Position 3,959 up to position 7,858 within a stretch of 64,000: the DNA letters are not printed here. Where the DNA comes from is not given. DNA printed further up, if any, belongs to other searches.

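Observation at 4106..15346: A single 11.2-kb ORF encodes a 3,746-aa surface protein with a GLUG-like head, a long degenerate beta-module body and no recognisable anchor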

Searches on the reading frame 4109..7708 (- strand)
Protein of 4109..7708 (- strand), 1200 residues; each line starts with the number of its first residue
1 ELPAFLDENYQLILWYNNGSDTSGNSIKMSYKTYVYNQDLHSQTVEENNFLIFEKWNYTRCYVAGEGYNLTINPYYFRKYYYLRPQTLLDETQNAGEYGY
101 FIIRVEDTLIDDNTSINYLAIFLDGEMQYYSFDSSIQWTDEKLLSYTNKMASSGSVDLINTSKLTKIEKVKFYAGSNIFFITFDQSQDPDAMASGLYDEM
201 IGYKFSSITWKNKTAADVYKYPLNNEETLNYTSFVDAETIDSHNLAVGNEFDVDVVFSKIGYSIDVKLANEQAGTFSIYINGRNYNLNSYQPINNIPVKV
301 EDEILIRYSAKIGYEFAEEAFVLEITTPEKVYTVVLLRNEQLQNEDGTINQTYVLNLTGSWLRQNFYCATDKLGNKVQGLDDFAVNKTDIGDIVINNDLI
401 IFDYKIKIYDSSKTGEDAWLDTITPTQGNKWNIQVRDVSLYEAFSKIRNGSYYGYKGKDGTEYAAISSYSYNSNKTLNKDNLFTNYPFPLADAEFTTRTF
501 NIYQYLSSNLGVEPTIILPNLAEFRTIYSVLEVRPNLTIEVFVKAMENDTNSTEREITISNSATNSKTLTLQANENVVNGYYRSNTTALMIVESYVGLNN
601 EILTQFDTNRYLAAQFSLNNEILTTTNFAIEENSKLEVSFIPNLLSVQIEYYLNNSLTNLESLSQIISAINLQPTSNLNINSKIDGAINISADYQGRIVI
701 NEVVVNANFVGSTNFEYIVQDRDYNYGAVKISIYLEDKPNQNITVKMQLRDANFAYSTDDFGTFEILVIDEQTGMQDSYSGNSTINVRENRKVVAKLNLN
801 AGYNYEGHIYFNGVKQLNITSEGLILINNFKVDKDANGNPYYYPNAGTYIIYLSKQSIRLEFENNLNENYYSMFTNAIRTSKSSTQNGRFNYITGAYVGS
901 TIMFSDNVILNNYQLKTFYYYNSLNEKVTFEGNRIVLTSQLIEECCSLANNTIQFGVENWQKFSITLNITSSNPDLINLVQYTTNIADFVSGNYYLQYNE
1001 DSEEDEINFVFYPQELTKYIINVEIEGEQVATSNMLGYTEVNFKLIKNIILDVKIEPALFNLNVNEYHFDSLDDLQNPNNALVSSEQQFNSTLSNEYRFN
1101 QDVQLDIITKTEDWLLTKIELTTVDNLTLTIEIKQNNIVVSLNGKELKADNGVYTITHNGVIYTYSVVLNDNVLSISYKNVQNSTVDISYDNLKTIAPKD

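Call 84: predict_structure(alignment_id=A4)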
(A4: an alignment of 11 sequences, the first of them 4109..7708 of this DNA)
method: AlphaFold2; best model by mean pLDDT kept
length: 1200 residues; sequences in the alignment: 11
mean_pLDDT: 68.0   pTM: 0.39
mean pLDDT of the five models: 68.0, 66.3, 64.1, 62.9, 62.1
residues with pLDDT >= 90: 19; 70-90: 587; 50-70: 415; < 50: 179
segments of 3 or more residues with pLDDT < 50: 1-8, 43-74, 89-95, 111-113, 135-158, 188-193, 202-212, 224-231, 378-386, 772-774, 812-814, 838-840, 881-889, 981-991, 993-999, 1026-1038, 1195-1200
pLDDT, mean of each block of 10 residues (from residue 1): 42 52 50 56 40 32 39 52 58 51 68 63 70 52 45 41 68 69 55 50 45 52 49 55 59 58 80 82 69 68 77 82 75 74 68 72 54 51 52 85 86 84 79 71 80 85 87 65 78 64 63 63 74 90 83 86 80 81 69 88 87 88 87 89 84 78 74 79 83 79 75 84 84 75 75 73 73 53 68 76 76 53 69 54 65 81 59 65 44 73 68 72 82 81 70 77 59 55 43 46 55 52 48 41 53 63 83 75 79 63 81 84 80 80 82 72 79 82 82 50
secondary structure, 60 per line:
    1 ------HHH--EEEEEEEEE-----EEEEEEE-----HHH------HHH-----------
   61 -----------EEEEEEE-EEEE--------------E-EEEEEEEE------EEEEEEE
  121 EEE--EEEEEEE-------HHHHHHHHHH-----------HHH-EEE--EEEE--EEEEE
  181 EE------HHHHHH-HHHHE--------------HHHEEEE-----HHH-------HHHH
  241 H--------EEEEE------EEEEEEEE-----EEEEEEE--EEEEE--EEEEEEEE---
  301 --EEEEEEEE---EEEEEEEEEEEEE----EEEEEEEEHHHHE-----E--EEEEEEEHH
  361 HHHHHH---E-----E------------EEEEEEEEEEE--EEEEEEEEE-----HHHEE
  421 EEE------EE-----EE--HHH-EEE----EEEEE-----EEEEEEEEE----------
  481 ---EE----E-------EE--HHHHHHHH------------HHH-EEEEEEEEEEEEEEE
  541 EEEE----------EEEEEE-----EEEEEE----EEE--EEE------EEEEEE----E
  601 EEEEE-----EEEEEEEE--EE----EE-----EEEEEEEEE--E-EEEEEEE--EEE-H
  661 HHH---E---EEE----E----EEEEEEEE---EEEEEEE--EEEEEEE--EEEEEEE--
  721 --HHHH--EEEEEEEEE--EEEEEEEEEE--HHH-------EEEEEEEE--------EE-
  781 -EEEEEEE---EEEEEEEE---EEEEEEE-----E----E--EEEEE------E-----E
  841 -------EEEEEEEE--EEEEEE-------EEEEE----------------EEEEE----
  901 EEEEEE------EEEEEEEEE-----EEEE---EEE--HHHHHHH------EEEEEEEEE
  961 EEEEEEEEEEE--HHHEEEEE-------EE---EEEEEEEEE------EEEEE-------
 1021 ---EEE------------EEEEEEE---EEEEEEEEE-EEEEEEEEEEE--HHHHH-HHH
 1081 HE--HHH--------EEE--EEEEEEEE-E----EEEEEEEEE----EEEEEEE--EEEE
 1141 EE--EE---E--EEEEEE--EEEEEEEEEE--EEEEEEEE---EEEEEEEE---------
elements in order (helices of 4 or more, strands of 3 or more residues): E12-20 E26-32 E72-78 E80-83 E100-107 E114-123 E126-132 H140-149 E165-167 E170-173 E176-182 H189-194 H196-199 E218-221 H237-241 E250-254 E261-268 E274-280 E283-287 E290-297 E303-310 E314-326 E331-338 H339-342 E352-358 H359-366 E389-399 E402-410 E419-423 E445-447 E452-456 E462-470 H502-509 E526-544 E555-560 E566-571 E576-578 E581-583 E590-595 E600-605 E611-618 E634-642 E647-653 E656-658 H660-663 E671-673 E683-690 E694-700 E703-709 E712-718 H723-726 E729-737 E740-749 E762-769 E782-788 E792-799 E803-809 E823-827 E848-855 E858-863 E871-875 E892-896 E901-906 E913-921 E927-930 E934-936 H939-945 E952-971 E977-981 E994-1002 E1009-1013 E1024-1026 E1039-1045 E1049-1057 E1059-1069 H1072-1076 H1078-1081 E1096-1098 E1101-1108 E1115-1123 E1128-1134 E1137-1142 E1153-1158 E1161-1170 E1173-1180 E1184-1191
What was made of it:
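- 4109..7669 (-): Residues 2560-3746: single-copy, co-linear C-terminal core of the family, predicted as a chain of beta-sandwich domains. The AF2 model has mean pLDDT 68, 606 residues at pLDDT >= 70, and is almost all strand (call 84).
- AF2 gives mean pLDDT 68 and almost all strands (call 84).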

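Call 87: fold_search(model_id=the predicted structure, library=pdb)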
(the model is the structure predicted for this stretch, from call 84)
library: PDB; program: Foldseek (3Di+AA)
matches with E <= 10: 757; with E <= 0.001: 20
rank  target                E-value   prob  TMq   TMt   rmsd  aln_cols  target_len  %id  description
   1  9flp_A                7.0e-08  0.72  0.05  0.06  104.8      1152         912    9  CryoEM structure of the neck (1403-2314) in the grappling hook protein A (GhpA) in the bacterium Aureispira sp. CCB-QB (released 2024-10-16)
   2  7u8t_B                1.4e-07  0.99  0.08  0.11  23.7       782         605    8  Vps13 adaptor binding domain in complex with Mcp1 PxP motif peptide (released 2022-03-30)
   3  8f70                  4.1e-06  1.00  0.09  0.17  33.1       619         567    8  Identification of an Immunodominant region on a Group A Streptococcus T-antigen Reveals Temperature-Dependent Motion in  (released 2023-03-08)
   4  7u8t_A                7.3e-06  0.82  0.07  0.11  23.7       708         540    8  Vps13 adaptor binding domain in complex with Mcp1 PxP motif peptide (released 2022-03-30)
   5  7w6b                  1.6e-05  0.97  0.11  0.15  19.0       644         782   11  Crystal Structure of PitA from pilus islet-2 of Streptococcus oralis (released 2022-06-01)
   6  5xya                  3.3e-05  0.51  0.08  0.07  34.0      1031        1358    9  Crystal structure of a serine protease from Streptococcus species (released 2018-08-08)
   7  7vcr_A                4.0e-05  0.96  0.07  0.16  31.9       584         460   10  Crystal Structure of PitA fragment from pilus islet-2 of Streptococcus oralis (released 2022-06-01)
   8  7vcn_B                4.0e-05  0.94  0.07  0.16  32.3       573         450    9  Crystal Structure of PitA fragment from pilus islet-2 of Streptococcus oralis with Tb-Xo4 (released 2022-07-13)
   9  7vcr_B                4.4e-05  0.93  0.07  0.16  32.3       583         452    9  Crystal Structure of PitA fragment from pilus islet-2 of Streptococcus oralis (released 2022-06-01)
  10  9ijj_4J               4.4e-05  0.35  0.06  0.08  43.5       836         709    8  In situ structure of the central apparatus in mouse sperm axoneme. (released 2025-06-04)
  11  6m48_A                9.9e-05  0.87  0.08  0.11  22.3       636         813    8  Crystal structure of pilus adhesin, SpaC from Lactobacillus rhamnosus GG - P21212 form (released 2020-07-29)
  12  6m3y                  1.4e-04  0.96  0.09  0.13  20.8       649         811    7  Crystal structure of pilus adhesin, SpaC from Lactobacillus rhamnosus GG - open conformation (released 2020-07-29)
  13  6fwv_A                1.6e-04  0.82  0.08  0.15  27.7       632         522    8  The Bacillus anthracis TIE protein (released 2018-08-08)
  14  3rfz_E                2.6e-04  0.41  0.08  0.10  51.2      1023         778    9  Crystal structure of the FimD usher bound to its cognate FimC:FimH substrate (released 2011-06-01)
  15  6m48_B                3.0e-04  0.96  0.10  0.14  20.5       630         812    8  Crystal structure of pilus adhesin, SpaC from Lactobacillus rhamnosus GG - P21212 form (released 2020-07-29)
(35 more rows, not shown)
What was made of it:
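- Closest known: GhpA, the grappling-hook protein of Aureispira. Same: It is the top PDB Foldseek hit (E 7e-8), and several other GhpA fragments also match (call 87).
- Foldseek PDB hits are the GhpA grappling-hook neck (E 7e-8), Streptococcus T-antigen, the PitA, SpaC, BcpA and RrgB pilins, and the TIE protein (call 87).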

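Call 95: search_solved_structures(query=A4, max_evalue=1)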
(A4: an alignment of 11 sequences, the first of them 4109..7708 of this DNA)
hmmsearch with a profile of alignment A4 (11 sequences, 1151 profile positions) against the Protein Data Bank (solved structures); distinct sequences matched with E-value up to 1: 1.
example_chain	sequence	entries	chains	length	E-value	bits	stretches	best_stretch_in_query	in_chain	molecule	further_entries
6yhs_F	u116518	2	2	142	0.76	10.4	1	809-844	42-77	50S ribosomal protein L13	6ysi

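Call 109: fold_search(model_id=the predicted structure, library=viral)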
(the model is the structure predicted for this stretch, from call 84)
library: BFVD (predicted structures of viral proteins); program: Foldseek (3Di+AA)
matches with E <= 10: 646; with E <= 0.001: 25
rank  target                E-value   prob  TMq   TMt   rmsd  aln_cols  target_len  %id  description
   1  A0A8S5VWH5            3.8e-17  1.00  0.11  0.12  75.5       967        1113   11  (no name in the UniProt tables at hand)
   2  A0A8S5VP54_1          1.1e-15  1.00  0.11  0.10  37.6      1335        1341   10  (no name in the UniProt tables at hand)
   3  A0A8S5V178            2.4e-14  1.00  0.15  0.15  55.1      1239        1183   10  Baseplate J like protein [Siphoviridae sp. ct3r22]
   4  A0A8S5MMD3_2          3.3e-14  1.00  0.13  0.15  72.1      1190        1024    8  Baseplate J like protein [Siphoviridae sp. ctxc31]
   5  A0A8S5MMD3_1          2.6e-13  1.00  0.10  0.12  51.5       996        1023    7  Baseplate J like protein [Siphoviridae sp. ctxc31]
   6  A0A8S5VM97            7.3e-13  1.00  0.12  0.19  49.4       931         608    9  (no name in the UniProt tables at hand)
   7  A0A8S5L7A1            2.6e-11  1.00  0.10  0.11  32.0      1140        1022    8  Structural protein [CrAss-like virus sp. ctt4r3]
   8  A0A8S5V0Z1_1          3.1e-11  1.00  0.10  0.12  35.3       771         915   10  Putative membrane protein [Siphoviridae sp. ct3r22]
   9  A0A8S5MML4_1          2.7e-08  1.00  0.11  0.16  16.7       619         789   11  Cell wall surface anchor family domain protein [Siphoviridae sp. ctxc31]
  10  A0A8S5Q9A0            6.1e-08  1.00  0.10  0.20  27.7       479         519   11  INTERNALIN B BINDING, LEUCINE RICH REPEAT.2A [Siphoviridae sp. ctdcr45]
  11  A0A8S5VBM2            1.1e-07  1.00  0.10  0.18  60.8       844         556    8  Uncharacterized protein [Myoviridae sp. ctbEa13]
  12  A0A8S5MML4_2          4.1e-07  1.00  0.09  0.13  31.9       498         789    9  Cell wall surface anchor family domain protein [Siphoviridae sp. ctxc31]
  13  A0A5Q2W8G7            1.8e-06  0.90  0.08  0.10  41.4      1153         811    8  (no name in the UniProt tables at hand)
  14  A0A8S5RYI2            8.1e-06  0.95  0.07  0.11  36.8       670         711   10  Tail collar fiber protein [Myoviridae sp. ctNQV2]
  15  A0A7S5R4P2            1.0e-05  0.93  0.10  0.10  37.7      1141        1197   10  Uncharacterized protein [Bacteroides phage crAss002]
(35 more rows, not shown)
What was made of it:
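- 4109..7669 (-): Foldseek results are in calls 87 and 109.
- On Listeria-Bacteroides repeat proteins (Flg_new PF09479, Flg_new_2 PF18998): BFVD hits include proteins annotated InlB or Bacterial repeat domain (call 109), whereas the PDB hits are pilin-type sandwiches (call 87).
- Closest known: Listeria-Bacteroides repeat. Same: BFVD Foldseek hits to proteins annotated Internalin B or Bacterial repeat domain (call 109).
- BFVD hits reach E 4e-17, to proteins of roughly 600-1,340 aa on gut-phage contigs (call 109). The best structural matches of the core are to large proteins on human-gut 'Siphoviridae sp. ct...' and crAss-like contigs, at E 4e-17 to 3e-11 (call 109).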
